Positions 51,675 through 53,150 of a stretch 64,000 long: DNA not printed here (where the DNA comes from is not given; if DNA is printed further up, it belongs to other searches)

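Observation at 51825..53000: Two-TM K+-channel-like protein with GLG instead of GYG in the selectivity filter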

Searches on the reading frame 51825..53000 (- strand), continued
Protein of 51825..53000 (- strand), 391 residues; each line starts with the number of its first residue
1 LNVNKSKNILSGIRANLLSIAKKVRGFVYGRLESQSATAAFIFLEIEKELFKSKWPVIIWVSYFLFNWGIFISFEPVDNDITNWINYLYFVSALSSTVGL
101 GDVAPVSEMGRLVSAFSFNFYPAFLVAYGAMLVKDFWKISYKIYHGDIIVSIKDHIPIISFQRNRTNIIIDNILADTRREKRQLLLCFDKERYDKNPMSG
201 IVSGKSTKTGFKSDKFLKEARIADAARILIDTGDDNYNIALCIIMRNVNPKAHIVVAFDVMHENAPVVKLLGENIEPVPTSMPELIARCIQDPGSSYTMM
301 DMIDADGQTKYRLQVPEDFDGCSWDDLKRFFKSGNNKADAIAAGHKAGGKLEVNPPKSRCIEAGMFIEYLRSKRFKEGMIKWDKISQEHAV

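Call 20: find_homologous_proteins(query=A1, max_evalue=0.001)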
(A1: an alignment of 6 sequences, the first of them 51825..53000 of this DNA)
Query A1 (6 sequences) (391 aa, profile of the alignment): 377 proteins with E <= 0.001 among 8000 candidates; the best 120 are listed.
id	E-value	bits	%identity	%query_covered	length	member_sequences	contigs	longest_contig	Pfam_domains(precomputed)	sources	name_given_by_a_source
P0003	2.2e-176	604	31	83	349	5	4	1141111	PF07885.23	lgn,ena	-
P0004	6.7e-176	602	27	88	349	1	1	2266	PF07885.23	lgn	-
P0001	1.9e-170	584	100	99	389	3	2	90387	PF02254.25,PF07885.23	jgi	jgi:Ion channel/TrkA-N domain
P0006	8.9e-166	569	30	87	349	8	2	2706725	PF07885.23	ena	-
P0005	1.9e-161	555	24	88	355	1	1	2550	PF07885.23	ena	-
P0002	2.5e-160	551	61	92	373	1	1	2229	PF02254.25,PF07885.23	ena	-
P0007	5.8e-159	547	30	77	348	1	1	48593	PF07885.23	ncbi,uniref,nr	ncbi:potassium channel family protein [Endozoicomonas sp.]|uniref:potassium channel family protein n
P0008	3.0e-155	534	29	87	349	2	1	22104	PF07885.23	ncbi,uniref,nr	ncbi:potassium channel family protein [Endozoicomonas sp. SESOKO1]|uniref:potassium channel family p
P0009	6.4e-145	501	24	87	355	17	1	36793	PF07885.23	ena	-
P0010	7.8e-140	484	26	85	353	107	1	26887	PF02254.25,PF07885.23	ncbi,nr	ncbi:MAG: NAD-binding protein [Proteobacteria bacterium]|nr:NAD-binding protein [Pseudomonadota bact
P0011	1.2e-139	483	25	88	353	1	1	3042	PF02254.25,PF07885.23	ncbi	-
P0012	1.4e-139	483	26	84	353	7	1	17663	PF02254.25,PF07885.23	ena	-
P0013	1.4e-139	483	30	83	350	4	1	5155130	PF07885.23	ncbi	-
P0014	1.6e-139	483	25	88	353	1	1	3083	PF02254.25,PF07885.23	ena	-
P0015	1.7e-139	483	25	88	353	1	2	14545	PF02254.25,PF07885.23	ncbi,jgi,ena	-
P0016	3.6e-139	482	26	84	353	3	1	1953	PF02254.25,PF07885.23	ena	-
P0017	3.6e-139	482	26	87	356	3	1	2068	PF07885.23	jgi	jgi:voltage-gated potassium channel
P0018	5.1e-139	481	26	84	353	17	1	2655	PF02254.25,PF07885.23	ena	-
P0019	5.4e-139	481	27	85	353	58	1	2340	PF02254.25,PF07885.23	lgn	-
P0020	6.2e-139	481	25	85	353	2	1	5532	PF07885.23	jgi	-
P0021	7.3e-139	481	24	86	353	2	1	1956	PF02254.25,PF07885.23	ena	-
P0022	1.1e-138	480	26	88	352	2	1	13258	PF02254.25,PF07885.23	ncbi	-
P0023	1.1e-138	480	25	85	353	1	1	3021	PF07885.23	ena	-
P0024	1.3e-138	480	26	89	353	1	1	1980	PF02254.25,PF07885.23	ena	-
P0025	2.3e-138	479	26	85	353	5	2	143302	PF07885.23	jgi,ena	jgi:voltage-gated potassium channel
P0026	3.9e-138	478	26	83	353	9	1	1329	PF02254.25,PF07885.23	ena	-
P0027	5.1e-138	478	26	85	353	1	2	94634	PF02254.25,PF07885.23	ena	-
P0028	9.1e-138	477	25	89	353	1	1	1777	PF02254.25,PF07885.23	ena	-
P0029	9.2e-138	477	26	85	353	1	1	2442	PF02254.25,PF07885.23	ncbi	-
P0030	1.1e-137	477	28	83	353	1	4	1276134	PF07885.23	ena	-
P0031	1.1e-137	477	26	83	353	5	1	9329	PF02254.25,PF07885.23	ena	-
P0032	1.2e-137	477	25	85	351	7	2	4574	PF07885.23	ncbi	-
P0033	1.5e-137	476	26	85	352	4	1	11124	PF07885.23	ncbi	-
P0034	1.5e-137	476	26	88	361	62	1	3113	PF02254.25,PF07885.23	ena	-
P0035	1.9e-137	476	26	83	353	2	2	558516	PF02254.25,PF07885.23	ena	-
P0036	3.2e-137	475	25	85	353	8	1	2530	PF02254.25,PF07885.23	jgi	-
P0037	3.8e-137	475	25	86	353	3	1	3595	PF02254.25,PF07885.23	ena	-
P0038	4.0e-137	475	25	89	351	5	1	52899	PF07885.23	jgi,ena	-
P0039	4.3e-137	475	26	89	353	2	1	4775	PF02254.25,PF07885.23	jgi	jgi:voltage-gated potassium channel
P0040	5.2e-137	474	25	85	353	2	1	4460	PF02254.25,PF07885.23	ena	-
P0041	5.8e-137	474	26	85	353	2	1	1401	PF02254.25,PF07885.23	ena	-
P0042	7.8e-137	474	29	77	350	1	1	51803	PF07885.23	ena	-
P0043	9.7e-137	474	27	77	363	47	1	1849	PF02254.25,PF07885.23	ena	-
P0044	1.1e-136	473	26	85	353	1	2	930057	PF02254.25,PF07885.23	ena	-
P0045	1.1e-136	473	25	86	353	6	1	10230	PF02254.25,PF07885.23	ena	-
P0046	1.2e-136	473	24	87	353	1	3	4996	PF02254.25,PF07885.23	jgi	jgi:voltage-gated potassium channel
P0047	1.3e-136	473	25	85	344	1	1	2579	PF02254.25,PF07885.23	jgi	jgi:voltage-gated potassium channel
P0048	1.5e-136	473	26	83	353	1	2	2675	PF02254.25,PF07885.23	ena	-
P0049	1.9e-136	473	26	85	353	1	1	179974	PF02254.25,PF07885.23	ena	-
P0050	2.0e-136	473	26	83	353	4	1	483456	PF07885.23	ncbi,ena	-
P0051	2.3e-136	472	25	85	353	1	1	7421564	PF02254.25,PF07885.23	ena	-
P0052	3.4e-136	472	26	84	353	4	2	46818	PF07885.23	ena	-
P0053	3.5e-136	472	25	84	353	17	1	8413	PF02254.25,PF07885.23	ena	-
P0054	3.5e-136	472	27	87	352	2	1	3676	PF02254.25,PF07885.23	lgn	-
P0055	3.6e-136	472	25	82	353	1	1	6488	PF07885.23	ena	-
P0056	4.6e-136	471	26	85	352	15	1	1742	PF07885.23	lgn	-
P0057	7.1e-136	471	25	88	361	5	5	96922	PF07885.23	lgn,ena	-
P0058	7.3e-136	471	27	83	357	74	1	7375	PF02254.25,PF07885.23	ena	-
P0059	7.9e-136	471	26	85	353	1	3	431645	PF02254.25,PF07885.23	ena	-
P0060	1.0e-135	470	22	89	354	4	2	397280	PF07885.23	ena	-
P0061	1.0e-135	470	27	88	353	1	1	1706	PF07885.23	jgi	jgi:voltage-gated potassium channel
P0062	1.2e-135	470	24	88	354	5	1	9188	PF02254.25,PF07885.23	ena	-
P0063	1.6e-135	470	24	85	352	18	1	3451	PF07885.23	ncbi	-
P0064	1.9e-135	469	29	84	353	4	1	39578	PF02254.25,PF07885.23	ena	-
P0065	2.0e-135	469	27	83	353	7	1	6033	PF02254.25,PF07885.23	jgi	-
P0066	2.0e-135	469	26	85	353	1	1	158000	PF02254.25,PF07885.23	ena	-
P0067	2.2e-135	469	25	77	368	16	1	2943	PF02254.25,PF07885.23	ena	-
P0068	2.3e-135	469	27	84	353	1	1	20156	PF02254.25,PF07885.23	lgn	-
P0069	2.5e-135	469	27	84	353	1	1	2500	PF07885.23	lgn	-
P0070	2.5e-135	469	28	84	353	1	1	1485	PF02254.25,PF07885.23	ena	-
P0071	3.0e-135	469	25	88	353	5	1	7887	PF02254.25,PF07885.23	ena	-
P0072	3.0e-135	469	26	85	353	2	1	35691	PF07885.23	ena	-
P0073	3.0e-135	469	24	84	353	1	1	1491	PF02254.25,PF07885.23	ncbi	-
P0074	3.6e-135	468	27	83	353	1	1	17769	PF02254.25,PF07885.23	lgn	-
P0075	3.8e-135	468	26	84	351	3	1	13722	PF07885.23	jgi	jgi:voltage-gated potassium channel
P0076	3.9e-135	468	29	86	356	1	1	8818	PF02254.25,PF07885.23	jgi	jgi:voltage-gated potassium channel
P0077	7.6e-135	467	29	84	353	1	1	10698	PF02254.25,PF07885.23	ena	-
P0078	9.1e-135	467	24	86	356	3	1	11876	PF07885.23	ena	-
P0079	1.0e-134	467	27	83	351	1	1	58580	PF22614.3,PF02254.25,PF07885.23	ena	-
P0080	1.3e-134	467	26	85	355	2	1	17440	PF02254.25,PF07885.23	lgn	-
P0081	1.4e-134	466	28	86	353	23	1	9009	PF07885.23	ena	-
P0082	1.5e-134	466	24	79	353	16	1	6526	PF02254.25,PF07885.23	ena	-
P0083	1.5e-134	466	27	83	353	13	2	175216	PF07885.23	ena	-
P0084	1.8e-134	466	25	85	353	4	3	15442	PF02254.25,PF07885.23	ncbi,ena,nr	ncbi:MAG TPA: potassium channel protein [Rhodospirillales bacterium]|nr:potassium channel protein [R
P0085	2.4e-134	466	26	85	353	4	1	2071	PF02254.25,PF07885.23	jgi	-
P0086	2.6e-134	466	26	85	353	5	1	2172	PF02254.25,PF07885.23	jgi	jgi:voltage-gated potassium channel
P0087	3.7e-134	465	26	77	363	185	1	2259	PF02254.25,PF07885.23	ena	-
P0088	3.9e-134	465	29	86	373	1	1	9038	PF07885.23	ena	-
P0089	4.2e-134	465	24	88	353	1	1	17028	PF07885.23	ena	-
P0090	4.2e-134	465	29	84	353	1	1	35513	PF02254.25,PF07885.23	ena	-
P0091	7.6e-134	464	26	77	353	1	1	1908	PF02254.25,PF07885.23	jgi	jgi:voltage-gated potassium channel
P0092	8.2e-134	464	25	88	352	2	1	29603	PF07885.23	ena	-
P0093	8.7e-134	464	28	84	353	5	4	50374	PF02254.25,PF07885.23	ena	-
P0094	9.9e-134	464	25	86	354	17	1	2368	PF07885.23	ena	-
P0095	1.1e-133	464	27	83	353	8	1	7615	PF07885.23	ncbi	-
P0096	1.1e-133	464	28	87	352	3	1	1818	PF07885.23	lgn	-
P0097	1.8e-133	463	24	85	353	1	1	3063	PF07885.23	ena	-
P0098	1.9e-133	463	26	88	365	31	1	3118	PF02254.25,PF07885.23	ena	-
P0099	2.2e-133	463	24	89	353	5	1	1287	PF07885.23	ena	-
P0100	2.3e-133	462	26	85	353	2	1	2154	PF07885.23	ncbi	-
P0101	2.7e-133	462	29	77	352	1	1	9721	PF02254.25,PF07885.23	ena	-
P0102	2.7e-133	462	25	85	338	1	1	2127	PF02254.25,PF07885.23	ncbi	ncbi:MAG: ion channel [Myxococcota bacterium]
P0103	3.6e-133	462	27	83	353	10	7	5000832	PF07885.23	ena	-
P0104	4.1e-133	462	25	83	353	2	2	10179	PF02254.25,PF07885.23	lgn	-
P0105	4.5e-133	462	25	85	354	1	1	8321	PF02254.25,PF07885.23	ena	-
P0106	7.2e-133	461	27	88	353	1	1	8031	PF07885.23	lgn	-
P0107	8.2e-133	461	25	85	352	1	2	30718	PF07885.23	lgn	-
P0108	8.7e-133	461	26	90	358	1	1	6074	PF02254.25,PF07885.23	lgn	-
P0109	1.0e-132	460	27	85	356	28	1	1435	PF02254.25,PF07885.23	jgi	jgi:voltage-gated potassium channel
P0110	1.1e-132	460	26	85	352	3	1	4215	PF07885.23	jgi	-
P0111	1.2e-132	460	28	82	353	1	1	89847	PF07885.23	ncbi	-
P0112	1.5e-132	460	26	85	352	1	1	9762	PF07885.23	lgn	-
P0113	2.8e-132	459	25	88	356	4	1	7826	PF07885.23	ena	-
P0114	3.1e-132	459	26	85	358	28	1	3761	PF07885.23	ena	-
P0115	9.7e-132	457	25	85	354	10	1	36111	PF07885.23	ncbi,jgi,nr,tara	ncbi:MAG: hypothetical protein CMM23_20455 [Rhodospirillaceae bacterium]|nr:hypothetical protein [Rh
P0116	1.1e-131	457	27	77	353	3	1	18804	PF02254.25,PF07885.23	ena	-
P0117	1.2e-131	457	27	83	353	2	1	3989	PF07885.23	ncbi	-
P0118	1.3e-131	457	28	84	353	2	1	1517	PF02254.25,PF07885.23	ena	-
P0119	1.3e-131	457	25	85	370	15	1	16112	PF07885.23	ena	-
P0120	1.4e-131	457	24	88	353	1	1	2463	PF02254.25,PF07885.23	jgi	-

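Call 38: predict_structure(alignment_id=A2)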
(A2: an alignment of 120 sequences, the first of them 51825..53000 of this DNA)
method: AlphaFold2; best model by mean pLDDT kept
length: 391 residues; sequences in the alignment: 120
mean_pLDDT: 81.7   pTM: 0.57
mean pLDDT of the five models: 81.7, 79.7, 79.4, 78.2, 77.6
residues with pLDDT >= 90: 120; 70-90: 191; 50-70: 77; < 50: 3
segments of 3 or more residues with pLDDT < 50: none
pLDDT, mean of each block of 10 residues (from residue 1): 60 70 69 61 65 72 88 89 90 79 87 88 82 78 65 86 92 84 91 88 87 92 95 95 97 94 86 91 89 74 59 88 90 75 71 84 88 77 74 38
secondary structure, 60 per line:
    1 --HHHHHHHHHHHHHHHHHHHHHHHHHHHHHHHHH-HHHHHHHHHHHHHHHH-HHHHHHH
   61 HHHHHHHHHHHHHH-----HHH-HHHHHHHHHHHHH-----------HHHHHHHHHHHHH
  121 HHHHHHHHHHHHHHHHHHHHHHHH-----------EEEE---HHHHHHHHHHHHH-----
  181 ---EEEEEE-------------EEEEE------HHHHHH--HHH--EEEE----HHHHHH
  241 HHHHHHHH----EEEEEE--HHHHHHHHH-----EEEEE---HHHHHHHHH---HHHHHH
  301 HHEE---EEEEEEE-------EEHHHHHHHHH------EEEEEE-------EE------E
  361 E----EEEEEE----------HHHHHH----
elements in order: H3-35 H37-52 H54-74 H84-96 H108-144 E156-159 H163-175 E184-189 E203-207 H214-219 E227-230 H235-248 E253-258 H261-269 E275-279 H283-291 H295-302 E308-314 H324-332 E339-344 E366-371 H382-387

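Call 41: fold_search(model_id=the predicted structure, library=pdb)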
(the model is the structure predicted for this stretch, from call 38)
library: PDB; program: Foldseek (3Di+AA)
matches with E <= 10: 1454; with E <= 0.001: 131
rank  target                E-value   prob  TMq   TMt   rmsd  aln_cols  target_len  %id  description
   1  8djb_A                3.4e-13  1.00  0.48  0.57   9.7       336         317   16  MthK-A90L mutant in closed state with 0 Ca2+ (released 2023-07-05)
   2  7rk6_A                1.4e-12  1.00  0.40  0.22  12.0       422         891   16  Aplysia Slo1 with Barium (released 2022-06-22)
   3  6ux7_A                2.0e-12  1.00  0.42  0.52  10.4       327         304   14  MthK N-terminal truncation state 1 bound with calcium (released 2020-03-18)
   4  8fz7_A                2.4e-12  1.00  0.47  0.56   9.9       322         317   16  TpeA bound closed MthK-A88F mutant in nanodisc (released 2023-10-11)
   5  6oly_B                2.4e-12  1.00  0.35  0.41  10.8       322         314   15  Full-length MthK channel at 3.1 angstrom resolution (released 2019-12-11)
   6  8vaz_A                4.4e-12  1.00  0.37  0.20  11.8       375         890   18  Structure of human Slo1 and human LRRC26 in EDTA - LRRD masked (released 2024-12-25)
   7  6u68_A                5.2e-12  1.00  0.45  0.54  10.1       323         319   16  Calcium-bound MthK open-inactivated state 1 (released 2020-03-25)
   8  6u5r_A                5.5e-12  1.00  0.46  0.55   9.8       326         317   16  Calcium-bound MthK closed state (released 2020-03-25)
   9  6oly_C                5.9e-12  1.00  0.35  0.41  10.9       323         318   15  Full-length MthK channel at 3.1 angstrom resolution (released 2019-12-11)
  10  5tji                  6.2e-12  1.00  0.38  0.21  11.7       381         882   16  Ca2+ bound aplysia Slo1 (released 2016-12-28)
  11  9jo4_A                6.6e-12  1.00  0.35  0.19  12.5       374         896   17  Cryo-EM structure of human BKca channel-compound 51b complex (released 2025-02-26)
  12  8v60_A                7.0e-12  1.00  0.36  0.19  12.3       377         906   17  F315A mutant of human Slo1 in presence of EDTA - resting VSD (released 2024-12-11)
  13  8v64_A                1.0e-11  1.00  0.37  0.20  11.7       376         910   18  RCK1-RCK2 double mutant of human Slo1 in presence of EDTA - resting VSD (released 2024-12-11)
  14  8v63_A                1.2e-11  1.00  0.34  0.19  12.2       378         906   18  R207A mutant of human Slo1 in presence of EDTA - activated VSD (released 2024-12-11)
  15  7yo2_A                1.3e-11  1.00  0.38  0.21  11.5       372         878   18  Cryo-EM structure of RCK1-RCK2 mutated human Slo1 apo (released 2024-03-06)
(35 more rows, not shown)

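Call 43: find_related_loci(query=A3, collection=metagenome_contigs, flank=4000)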
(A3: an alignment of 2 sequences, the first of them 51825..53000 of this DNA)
Query A3 (391 aa) in metagenome_contigs; peptide patterns used: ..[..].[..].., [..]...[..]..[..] (x = any residue, [..] = any of these).
600 stretches matched a pattern, but none encodes a relative of the query by tblastn (E <= 1e-3).
